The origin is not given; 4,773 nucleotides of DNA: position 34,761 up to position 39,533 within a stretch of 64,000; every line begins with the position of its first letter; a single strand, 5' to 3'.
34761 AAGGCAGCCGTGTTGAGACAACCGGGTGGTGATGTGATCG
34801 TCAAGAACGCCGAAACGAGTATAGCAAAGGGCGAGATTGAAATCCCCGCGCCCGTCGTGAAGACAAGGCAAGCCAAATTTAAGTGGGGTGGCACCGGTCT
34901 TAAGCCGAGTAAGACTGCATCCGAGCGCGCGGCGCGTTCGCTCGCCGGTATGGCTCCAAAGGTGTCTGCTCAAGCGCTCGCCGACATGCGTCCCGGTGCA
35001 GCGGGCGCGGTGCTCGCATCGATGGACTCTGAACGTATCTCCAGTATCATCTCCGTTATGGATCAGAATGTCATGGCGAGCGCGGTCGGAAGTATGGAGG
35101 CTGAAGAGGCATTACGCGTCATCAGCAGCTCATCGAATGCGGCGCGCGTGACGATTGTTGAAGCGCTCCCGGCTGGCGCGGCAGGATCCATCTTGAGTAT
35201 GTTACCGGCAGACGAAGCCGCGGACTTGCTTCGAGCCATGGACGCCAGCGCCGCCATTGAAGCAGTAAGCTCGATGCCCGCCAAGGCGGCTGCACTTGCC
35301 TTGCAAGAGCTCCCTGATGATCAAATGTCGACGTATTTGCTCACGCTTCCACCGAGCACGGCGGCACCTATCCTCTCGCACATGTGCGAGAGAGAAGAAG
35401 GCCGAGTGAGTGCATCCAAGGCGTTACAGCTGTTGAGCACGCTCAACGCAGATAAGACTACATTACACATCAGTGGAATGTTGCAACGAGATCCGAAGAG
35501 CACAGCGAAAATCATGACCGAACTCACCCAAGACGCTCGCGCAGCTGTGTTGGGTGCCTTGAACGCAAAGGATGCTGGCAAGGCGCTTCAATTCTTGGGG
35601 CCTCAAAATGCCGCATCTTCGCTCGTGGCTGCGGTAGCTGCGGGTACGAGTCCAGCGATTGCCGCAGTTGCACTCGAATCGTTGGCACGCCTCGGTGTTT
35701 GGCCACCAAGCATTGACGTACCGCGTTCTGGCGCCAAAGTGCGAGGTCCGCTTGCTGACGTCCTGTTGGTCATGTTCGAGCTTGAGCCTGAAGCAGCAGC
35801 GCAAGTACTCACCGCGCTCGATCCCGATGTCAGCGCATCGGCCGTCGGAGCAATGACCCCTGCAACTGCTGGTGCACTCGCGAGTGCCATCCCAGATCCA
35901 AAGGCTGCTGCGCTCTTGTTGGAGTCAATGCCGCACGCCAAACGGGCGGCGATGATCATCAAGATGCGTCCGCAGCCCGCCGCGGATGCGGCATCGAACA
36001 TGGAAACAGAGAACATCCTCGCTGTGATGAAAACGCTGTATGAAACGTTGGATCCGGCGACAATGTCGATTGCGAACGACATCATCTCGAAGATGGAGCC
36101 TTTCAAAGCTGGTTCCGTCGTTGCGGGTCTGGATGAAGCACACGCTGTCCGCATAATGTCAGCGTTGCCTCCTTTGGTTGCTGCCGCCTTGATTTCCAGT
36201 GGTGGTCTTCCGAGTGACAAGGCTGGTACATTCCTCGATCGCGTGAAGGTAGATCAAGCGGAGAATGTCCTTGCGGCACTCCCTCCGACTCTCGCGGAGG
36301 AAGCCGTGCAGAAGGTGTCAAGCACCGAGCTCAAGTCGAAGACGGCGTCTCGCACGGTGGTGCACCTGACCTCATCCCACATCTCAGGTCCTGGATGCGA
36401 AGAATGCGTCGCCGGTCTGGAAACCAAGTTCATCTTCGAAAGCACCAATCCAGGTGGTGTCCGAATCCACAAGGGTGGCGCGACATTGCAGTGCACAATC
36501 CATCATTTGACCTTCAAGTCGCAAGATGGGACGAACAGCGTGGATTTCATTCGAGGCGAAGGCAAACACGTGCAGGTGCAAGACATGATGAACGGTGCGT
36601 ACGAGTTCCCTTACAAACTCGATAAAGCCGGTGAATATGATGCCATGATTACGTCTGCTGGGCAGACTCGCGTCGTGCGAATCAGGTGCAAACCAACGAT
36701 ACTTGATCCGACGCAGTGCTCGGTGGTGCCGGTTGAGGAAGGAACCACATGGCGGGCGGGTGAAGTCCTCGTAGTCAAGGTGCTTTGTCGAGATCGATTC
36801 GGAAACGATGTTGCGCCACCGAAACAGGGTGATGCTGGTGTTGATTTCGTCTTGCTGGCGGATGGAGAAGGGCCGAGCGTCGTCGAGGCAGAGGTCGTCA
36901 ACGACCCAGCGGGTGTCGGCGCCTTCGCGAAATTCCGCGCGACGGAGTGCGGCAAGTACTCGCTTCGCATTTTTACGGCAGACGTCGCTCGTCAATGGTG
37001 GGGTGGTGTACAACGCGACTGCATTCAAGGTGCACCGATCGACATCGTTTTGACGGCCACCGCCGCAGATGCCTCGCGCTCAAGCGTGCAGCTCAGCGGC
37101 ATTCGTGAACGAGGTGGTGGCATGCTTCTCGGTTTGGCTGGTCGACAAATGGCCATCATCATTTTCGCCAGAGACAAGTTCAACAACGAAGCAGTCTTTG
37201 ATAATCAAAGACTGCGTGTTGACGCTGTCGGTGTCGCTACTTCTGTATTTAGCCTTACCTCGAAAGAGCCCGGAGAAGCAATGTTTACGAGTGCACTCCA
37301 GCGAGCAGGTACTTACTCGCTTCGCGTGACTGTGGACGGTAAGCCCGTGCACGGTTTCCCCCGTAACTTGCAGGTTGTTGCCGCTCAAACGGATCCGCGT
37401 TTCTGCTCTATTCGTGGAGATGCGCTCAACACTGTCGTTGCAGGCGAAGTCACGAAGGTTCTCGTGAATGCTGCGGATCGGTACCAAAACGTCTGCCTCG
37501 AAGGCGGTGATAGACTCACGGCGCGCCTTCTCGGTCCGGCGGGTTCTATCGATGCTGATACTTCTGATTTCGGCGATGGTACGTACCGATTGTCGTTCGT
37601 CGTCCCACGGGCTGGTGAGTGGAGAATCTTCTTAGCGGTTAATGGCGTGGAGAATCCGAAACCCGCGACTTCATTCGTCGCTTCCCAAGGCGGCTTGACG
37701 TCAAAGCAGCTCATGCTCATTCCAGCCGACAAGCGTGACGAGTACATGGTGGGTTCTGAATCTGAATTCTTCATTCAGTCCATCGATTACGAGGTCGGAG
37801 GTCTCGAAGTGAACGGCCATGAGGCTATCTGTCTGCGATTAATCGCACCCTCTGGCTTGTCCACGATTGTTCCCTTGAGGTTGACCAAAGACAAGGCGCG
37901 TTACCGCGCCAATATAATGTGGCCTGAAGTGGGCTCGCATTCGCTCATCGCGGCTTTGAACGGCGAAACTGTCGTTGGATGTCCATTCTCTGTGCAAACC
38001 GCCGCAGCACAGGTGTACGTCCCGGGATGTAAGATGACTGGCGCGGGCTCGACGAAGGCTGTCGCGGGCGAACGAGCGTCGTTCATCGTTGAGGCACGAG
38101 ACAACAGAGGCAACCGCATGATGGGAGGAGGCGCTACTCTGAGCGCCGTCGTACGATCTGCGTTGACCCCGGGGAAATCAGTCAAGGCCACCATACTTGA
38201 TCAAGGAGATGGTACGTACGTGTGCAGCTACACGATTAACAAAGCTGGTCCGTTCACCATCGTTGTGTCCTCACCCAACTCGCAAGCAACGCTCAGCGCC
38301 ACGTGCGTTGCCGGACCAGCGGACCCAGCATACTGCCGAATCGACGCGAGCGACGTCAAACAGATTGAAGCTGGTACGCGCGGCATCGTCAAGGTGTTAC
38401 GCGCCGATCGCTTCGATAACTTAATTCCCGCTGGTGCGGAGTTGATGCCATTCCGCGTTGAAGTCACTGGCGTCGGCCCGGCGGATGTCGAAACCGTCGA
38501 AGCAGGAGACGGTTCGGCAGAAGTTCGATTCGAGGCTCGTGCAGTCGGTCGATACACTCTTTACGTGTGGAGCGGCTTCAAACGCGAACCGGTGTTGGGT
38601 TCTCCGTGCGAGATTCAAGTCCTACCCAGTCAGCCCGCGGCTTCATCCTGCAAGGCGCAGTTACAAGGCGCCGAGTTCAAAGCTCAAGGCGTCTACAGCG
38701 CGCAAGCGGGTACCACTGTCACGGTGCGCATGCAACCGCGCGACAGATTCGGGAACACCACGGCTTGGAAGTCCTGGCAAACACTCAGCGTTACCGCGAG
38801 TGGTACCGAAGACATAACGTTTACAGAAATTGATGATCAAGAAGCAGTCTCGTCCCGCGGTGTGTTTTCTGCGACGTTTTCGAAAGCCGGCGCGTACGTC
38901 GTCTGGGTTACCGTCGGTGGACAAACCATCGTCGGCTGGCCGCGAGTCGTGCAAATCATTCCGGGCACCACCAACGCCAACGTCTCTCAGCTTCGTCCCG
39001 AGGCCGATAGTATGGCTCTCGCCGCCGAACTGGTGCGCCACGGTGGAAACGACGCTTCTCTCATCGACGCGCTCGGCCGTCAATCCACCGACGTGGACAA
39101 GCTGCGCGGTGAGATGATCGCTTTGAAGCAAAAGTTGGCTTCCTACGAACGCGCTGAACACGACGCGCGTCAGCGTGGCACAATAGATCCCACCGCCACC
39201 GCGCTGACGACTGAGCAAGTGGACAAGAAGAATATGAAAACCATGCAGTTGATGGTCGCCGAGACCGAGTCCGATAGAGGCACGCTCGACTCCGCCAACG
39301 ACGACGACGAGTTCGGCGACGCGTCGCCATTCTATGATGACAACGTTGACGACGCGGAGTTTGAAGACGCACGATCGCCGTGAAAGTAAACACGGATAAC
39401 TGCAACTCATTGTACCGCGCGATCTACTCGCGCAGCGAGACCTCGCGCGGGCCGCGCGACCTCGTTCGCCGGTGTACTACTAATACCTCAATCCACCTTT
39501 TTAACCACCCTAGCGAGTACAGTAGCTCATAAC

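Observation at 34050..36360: Second, longer MgtE_N/FliG-like helical-repeat block, preceded by an acidic linker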

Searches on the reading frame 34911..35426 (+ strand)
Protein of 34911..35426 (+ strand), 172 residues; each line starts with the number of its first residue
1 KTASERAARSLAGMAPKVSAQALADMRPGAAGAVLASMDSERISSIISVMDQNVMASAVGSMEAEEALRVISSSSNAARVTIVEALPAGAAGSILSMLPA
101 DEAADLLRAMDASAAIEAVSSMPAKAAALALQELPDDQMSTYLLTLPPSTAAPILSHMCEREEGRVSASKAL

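Call 71: predict_structure(alignment_id=A4)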
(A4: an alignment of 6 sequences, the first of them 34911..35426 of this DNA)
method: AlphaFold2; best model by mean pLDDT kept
length: 172 residues; sequences in the alignment: 6
mean_pLDDT: 89.4   pTM: 0.79
mean pLDDT of the five models: 89.4, 89.0, 88.6, 88.2, 86.5
residues with pLDDT >= 90: 123; 70-90: 36; 50-70: 12; < 50: 1
segments of 3 or more residues with pLDDT < 50: none
pLDDT, mean of each block of 10 residues (from residue 1): 85 92 93 91 90 90 89 89 91 94 94 94 96 93 93 91 61 50
secondary structure, 60 per line:
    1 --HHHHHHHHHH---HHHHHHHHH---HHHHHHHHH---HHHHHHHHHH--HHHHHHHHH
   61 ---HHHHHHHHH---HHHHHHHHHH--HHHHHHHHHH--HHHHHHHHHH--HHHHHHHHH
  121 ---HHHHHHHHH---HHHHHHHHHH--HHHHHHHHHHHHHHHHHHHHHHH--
elements in order: H3-12 H16-24 H28-36 H40-49 H52-60 H64-72 H76-85 H88-97 H100-109 H112-120 H124-132 H136-145 H148-170

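Call 73: fold_search(model_id=the predicted structure, library=pdb)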
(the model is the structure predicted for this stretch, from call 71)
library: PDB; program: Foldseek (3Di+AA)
matches with E <= 10: 876; with E <= 0.001: 0
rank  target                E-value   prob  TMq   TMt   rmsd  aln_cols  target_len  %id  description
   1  5x9h_B                3.3e-03  1.00  0.53  0.22   1.4       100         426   20  Crystal structure of the Mg2+ channel MgtE in complex with ATP (released 2017-08-16)
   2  2oux_B                6.0e-03  1.00  0.55  0.38   2.2       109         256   20  Crystal structure of the soluble part of a magnesium transporter (released 2007-03-20)
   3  8gpv                  6.4e-03  1.00  0.61  0.43   2.3       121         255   15  Cytoplasmic domain structure of the MgtE Mg2+ channel from Clostridiales bacterium (released 2023-04-19)
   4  2yvy                  6.7e-03  1.00  0.59  0.41   1.6       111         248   19  Crystal structure of magnesium transporter MgtE cytosolic domain, Mg2+ bound form (released 2007-09-04)
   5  2oux_A                7.0e-03  1.00  0.55  0.38   2.3       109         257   19  Crystal structure of the soluble part of a magnesium transporter (released 2007-03-20)
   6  2yvx_A                8.2e-03  1.00  0.57  0.23   1.8       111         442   19  Crystal structure of magnesium transporter MgtE (released 2007-09-04)
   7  2zy9_A                1.2e-02  1.00  0.50  0.21   2.0        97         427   22  Improved crystal structure of magnesium transporter MgtE (released 2009-12-01)
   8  2zy9_B                1.3e-02  1.00  0.54  0.22   2.0       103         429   19  Improved crystal structure of magnesium transporter MgtE (released 2009-12-01)
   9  8gps                  1.9e-02  1.00  0.29  0.23   9.6       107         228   13  Cytoplasmic domain structure of the MgtE Mg2+ channel from Chryseobacterium hispalense (released 2023-04-19)
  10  5x9g_C                2.8e-02  1.00  0.55  0.39   1.9       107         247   20  Crystal structure of the cytosolic domain of the Mg2+ channel MgtE in complex with ATP (released 2017-08-16)
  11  8cwy_A                4.2e-02  0.66  0.28  0.14  11.0       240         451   14  Accurate computational design of genetically encoded 3D protein crystals (released 2023-11-01)
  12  8wiw_3                4.5e-02  0.90  0.30  0.17  15.6       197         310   15  Cryo-EM structure of the flagellar C ring in the CW state (released 2024-09-04)
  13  8umx_B                4.5e-02  0.84  0.28  0.16  17.0       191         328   12  Cryo-EM structure of a single subunit of a Clockwise-locked form of the Salmonella enterica Typhimurium flagellar C-ri (released 2024-01-24)
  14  4rv1_C                4.7e-02  0.89  0.36  0.18  11.6       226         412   18  Crystal Structure of Engineered Protein. Northeast Structural Genomics Consortium (NESG) Target OR497. (released 2014-12-10)
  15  3ajc                  4.9e-02  0.77  0.26  0.21  12.6       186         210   12  Structure of the MC domain of FliG (PEV), a CW-biased mutant (released 2011-05-11)
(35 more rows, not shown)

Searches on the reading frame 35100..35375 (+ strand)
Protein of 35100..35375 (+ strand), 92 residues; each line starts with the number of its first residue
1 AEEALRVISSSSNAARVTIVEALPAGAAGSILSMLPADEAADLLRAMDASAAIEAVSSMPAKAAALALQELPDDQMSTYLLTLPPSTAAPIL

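Call 50: search_solved_structures(query=A2, max_evalue=1, show_alignments=2)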
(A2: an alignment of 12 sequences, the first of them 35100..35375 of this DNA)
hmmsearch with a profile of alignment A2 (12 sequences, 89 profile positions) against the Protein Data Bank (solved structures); distinct sequences matched with E-value up to 1: 21.
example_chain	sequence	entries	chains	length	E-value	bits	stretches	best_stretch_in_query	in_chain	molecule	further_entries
2yvy_A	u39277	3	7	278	2.1e-06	31.1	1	14-79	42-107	Mg2+ transporter MgtE | Magnesium transporter MgtE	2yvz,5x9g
2yvx_A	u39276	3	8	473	8.8e-06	29.2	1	15-79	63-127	Mg2+ transporter MgtE | Magnesium transporter MgtE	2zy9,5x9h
2oux_A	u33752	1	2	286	6.8e-05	26.3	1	23-86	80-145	Magnesium transporter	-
8z4d_1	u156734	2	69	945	7.1e-05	26.3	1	4-78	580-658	Flagellar M-ring protein,Flagellar motor switch protein FliG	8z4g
8umx_B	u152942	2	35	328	0.00017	25.1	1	11-64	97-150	Flagellar motor switch protein FliG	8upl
3ajc_A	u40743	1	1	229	0.00033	24.1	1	14-72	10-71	Flagellar motor switch protein fliG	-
3hjl_A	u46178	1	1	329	0.00039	23.9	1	17-75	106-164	Flagellar motor switch protein fliG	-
8umd_B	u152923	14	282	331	0.00071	23.1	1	10-63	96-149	Flagellar motor switch protein FliG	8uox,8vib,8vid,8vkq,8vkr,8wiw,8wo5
1lkv_X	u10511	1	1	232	0.00097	22.6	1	16-63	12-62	FLAGELLAR MOTOR SWITCH PROTEIN FLIG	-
4fhr_B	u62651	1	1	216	0.0012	22.4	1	22-61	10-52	Flagellar motor switch protein FliG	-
3usw_A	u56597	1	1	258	0.0034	20.9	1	9-60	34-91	Flagellar motor switch protein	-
3usy_A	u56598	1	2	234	0.007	19.9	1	12-60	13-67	Flagellar motor switch protein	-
5tdy_B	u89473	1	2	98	0.018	18.6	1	44-72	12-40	Flagellar motor switch protein FliG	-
8gpv_A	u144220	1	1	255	0.019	18.5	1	21-73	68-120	Magnesium transporter MgtE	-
8gps_A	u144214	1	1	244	0.024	18.2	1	8-67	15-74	MgtE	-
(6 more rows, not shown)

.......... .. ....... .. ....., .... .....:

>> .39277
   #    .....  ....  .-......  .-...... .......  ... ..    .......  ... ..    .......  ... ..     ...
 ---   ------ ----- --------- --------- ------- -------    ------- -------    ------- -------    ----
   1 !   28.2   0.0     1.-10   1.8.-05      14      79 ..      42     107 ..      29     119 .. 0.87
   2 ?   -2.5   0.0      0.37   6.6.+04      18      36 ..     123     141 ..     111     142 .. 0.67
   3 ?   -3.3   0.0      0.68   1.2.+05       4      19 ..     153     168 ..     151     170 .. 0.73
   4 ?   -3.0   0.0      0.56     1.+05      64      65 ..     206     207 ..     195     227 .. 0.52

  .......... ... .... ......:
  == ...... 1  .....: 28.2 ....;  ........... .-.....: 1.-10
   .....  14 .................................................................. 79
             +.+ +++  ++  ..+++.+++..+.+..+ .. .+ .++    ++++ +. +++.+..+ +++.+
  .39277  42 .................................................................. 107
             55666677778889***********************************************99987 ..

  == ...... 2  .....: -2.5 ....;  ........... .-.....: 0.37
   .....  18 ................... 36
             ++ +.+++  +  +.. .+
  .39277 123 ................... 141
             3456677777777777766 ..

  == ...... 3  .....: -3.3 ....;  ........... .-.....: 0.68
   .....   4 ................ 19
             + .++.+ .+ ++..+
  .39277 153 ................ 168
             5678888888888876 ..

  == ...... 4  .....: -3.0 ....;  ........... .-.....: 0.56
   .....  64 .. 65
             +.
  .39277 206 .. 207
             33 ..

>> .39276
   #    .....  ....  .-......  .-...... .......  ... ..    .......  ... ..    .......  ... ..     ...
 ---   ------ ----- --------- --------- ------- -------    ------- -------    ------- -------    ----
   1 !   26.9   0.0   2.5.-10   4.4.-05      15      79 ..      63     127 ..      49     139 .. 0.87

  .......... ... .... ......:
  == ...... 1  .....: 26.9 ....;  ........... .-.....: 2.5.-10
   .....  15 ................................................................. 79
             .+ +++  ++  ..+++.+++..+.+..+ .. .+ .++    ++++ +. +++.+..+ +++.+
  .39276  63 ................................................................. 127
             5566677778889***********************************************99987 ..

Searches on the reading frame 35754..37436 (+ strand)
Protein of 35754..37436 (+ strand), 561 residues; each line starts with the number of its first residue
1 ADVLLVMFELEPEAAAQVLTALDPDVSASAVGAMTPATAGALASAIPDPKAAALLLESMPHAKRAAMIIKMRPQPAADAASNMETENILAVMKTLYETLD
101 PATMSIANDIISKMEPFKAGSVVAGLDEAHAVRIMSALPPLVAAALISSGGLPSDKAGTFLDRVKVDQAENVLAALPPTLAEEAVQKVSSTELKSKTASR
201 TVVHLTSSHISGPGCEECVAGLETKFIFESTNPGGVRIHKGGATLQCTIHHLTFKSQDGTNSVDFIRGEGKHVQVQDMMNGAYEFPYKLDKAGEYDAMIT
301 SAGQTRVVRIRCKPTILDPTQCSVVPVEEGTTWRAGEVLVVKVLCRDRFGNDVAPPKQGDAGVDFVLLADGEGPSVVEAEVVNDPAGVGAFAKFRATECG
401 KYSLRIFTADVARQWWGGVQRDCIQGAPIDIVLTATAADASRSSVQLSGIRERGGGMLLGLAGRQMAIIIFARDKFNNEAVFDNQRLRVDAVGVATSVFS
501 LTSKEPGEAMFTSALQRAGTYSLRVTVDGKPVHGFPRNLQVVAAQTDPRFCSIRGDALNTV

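Call 45: find_homologous_proteins(query=window:35754-37436:+, max_evalue=0.00001)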
Query window:35754-37436:+ (561 aa): 5 proteins with E <= 0.00001 among 8000 candidates.
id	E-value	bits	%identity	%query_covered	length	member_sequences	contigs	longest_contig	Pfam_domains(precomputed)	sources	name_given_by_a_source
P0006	4.3e-227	773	76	82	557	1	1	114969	PF23616.2,PF00630.26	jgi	jgi:hypothetical protein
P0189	4.9e-219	746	81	71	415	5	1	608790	PF00630.26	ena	-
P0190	2.1e-180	619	76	54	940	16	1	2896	PF23616.2,PF13115.12,PF09134.17,PF00630.26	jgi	jgi:hypothetical protein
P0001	5.3e-177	608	79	62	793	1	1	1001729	PF03448.23,PF00630.26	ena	-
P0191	1.2e-154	534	80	43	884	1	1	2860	PF23616.2,PF09134.17,PF00630.26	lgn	-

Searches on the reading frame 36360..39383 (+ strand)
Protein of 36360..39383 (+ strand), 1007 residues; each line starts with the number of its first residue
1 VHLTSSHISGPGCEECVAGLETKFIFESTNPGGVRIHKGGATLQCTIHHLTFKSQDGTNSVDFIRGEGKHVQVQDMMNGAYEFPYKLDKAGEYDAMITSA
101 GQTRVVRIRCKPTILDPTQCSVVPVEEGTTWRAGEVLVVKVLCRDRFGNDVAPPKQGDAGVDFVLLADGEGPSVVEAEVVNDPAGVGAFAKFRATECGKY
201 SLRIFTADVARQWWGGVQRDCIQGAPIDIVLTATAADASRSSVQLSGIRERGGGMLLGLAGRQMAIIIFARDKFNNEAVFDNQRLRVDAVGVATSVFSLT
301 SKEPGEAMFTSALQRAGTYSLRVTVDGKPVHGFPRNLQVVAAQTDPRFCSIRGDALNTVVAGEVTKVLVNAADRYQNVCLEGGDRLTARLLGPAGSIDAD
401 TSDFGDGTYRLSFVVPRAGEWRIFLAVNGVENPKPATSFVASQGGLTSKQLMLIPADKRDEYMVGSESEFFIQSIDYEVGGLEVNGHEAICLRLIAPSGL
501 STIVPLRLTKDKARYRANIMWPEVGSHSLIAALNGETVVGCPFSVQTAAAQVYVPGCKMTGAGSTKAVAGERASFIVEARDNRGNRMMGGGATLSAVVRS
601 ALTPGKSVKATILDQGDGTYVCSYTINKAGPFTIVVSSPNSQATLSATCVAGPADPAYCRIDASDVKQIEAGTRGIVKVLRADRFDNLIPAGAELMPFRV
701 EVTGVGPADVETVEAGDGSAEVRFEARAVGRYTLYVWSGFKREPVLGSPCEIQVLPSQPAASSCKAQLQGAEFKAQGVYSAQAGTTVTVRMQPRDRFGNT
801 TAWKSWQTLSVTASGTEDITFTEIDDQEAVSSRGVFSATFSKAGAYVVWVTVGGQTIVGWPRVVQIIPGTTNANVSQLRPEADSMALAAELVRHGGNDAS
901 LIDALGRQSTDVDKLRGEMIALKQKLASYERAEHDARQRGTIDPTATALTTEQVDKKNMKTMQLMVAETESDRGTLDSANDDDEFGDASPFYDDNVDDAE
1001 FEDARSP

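Call 4: search_protein_families(library=pfam, proteins=[window:36360-39383:+], max_evalue=0.1)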
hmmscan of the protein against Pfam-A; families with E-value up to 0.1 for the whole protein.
window:36360-39383:+ (1007 aa): 5 families
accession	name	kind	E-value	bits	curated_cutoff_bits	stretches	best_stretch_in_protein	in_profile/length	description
PF00630.25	Filamin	-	3.4e-53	178.9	26.9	5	556-639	6-83/93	Filamin/ABP280 repeat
PF23616.1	Ig_GEX2_N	-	1.9e-19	70.2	27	1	781-861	14-100/105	GEX2 N-terminal Ig-like domain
PF13115.11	YtkA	-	3.3e-05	24.9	25.9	0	398-423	58-82/85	YtkA-like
PF22091.2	DUF6941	-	0.0077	17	27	0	308-334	95-121/125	Family of unknown function (DUF6941)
PF07495.19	Y_Y_Y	-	0.09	13.1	26.6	0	189-213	29-53/65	Y_Y_Y domain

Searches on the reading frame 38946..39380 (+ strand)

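Call 86: search_protein_families(library=pfam, proteins=[window:38946-39380:+], max_evalue=1)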
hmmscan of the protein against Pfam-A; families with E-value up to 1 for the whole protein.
window:38946-39380:+ (145 aa): 2 families
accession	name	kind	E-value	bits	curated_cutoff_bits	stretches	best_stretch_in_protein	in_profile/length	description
PF18039.7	UBA_6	-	0.14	12.6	23.5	0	14-33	23-42/42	UBA-like domain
PF04102.17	SlyX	-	0.16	13.1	30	1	39-75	22-58/67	SlyX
